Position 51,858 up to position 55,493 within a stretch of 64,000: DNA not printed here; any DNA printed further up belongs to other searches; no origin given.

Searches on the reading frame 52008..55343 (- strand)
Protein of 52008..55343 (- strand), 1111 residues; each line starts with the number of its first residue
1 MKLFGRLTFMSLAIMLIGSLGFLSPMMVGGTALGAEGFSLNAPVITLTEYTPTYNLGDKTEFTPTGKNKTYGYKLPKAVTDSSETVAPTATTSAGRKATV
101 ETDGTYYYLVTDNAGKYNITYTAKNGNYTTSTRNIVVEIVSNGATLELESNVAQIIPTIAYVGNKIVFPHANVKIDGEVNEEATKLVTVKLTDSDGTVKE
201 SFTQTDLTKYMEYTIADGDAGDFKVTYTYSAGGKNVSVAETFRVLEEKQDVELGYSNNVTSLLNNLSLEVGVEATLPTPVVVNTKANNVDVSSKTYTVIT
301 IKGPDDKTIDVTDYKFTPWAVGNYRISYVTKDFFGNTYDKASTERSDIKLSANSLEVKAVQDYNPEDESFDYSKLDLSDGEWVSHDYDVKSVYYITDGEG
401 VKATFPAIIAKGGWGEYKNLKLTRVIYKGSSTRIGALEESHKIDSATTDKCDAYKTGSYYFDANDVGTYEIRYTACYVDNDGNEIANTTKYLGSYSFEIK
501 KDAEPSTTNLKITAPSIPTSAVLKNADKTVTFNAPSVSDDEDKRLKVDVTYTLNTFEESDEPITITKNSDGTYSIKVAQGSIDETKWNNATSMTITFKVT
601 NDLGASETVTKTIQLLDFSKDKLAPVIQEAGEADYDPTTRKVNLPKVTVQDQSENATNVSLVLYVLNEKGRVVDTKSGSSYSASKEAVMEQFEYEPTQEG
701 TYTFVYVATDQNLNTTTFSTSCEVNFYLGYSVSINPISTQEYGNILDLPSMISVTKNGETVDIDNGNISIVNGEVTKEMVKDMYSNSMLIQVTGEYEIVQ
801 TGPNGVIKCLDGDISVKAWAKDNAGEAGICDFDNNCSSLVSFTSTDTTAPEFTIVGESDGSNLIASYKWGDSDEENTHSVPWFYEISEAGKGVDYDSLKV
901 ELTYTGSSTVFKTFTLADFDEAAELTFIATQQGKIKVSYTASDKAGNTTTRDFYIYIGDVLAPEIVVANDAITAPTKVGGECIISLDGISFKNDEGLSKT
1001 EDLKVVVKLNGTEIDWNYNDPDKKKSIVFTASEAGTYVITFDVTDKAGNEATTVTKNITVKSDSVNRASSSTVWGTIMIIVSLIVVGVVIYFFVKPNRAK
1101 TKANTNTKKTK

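Call 8: search_protein_families(library=ncbifam, proteins=[window:52008-55343:-], max_evalue=1e-10)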
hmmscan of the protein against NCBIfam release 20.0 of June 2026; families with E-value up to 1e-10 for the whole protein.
window:52008-55343:- (1111 aa): 0 families

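Call 72: search_protein_families(library=pfam, proteins=[window:52008-55343:-], max_evalue=0.01)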
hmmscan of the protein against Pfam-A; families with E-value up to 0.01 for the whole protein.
window:52008-55343:- (1111 aa): 4 families
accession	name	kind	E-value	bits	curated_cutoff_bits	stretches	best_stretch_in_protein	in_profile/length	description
PF16403.11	Bact_surface_Ig-like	-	1.2e-07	32.1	27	1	1032-1060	44-71/71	Bacterial surface protein, Ig-like domain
PF19077.6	Big_13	-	0.0014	19.6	27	1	1003-1060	41-100/102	Bacterial Ig-like domain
PF17963.7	Big_9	-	0.0038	18.5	23.6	0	83-137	32-88/89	Bacterial Ig domain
PF12245.14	Big_3_2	-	0.0045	17.6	23.3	0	1010-1060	58-120/122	Bacterial Ig-like domain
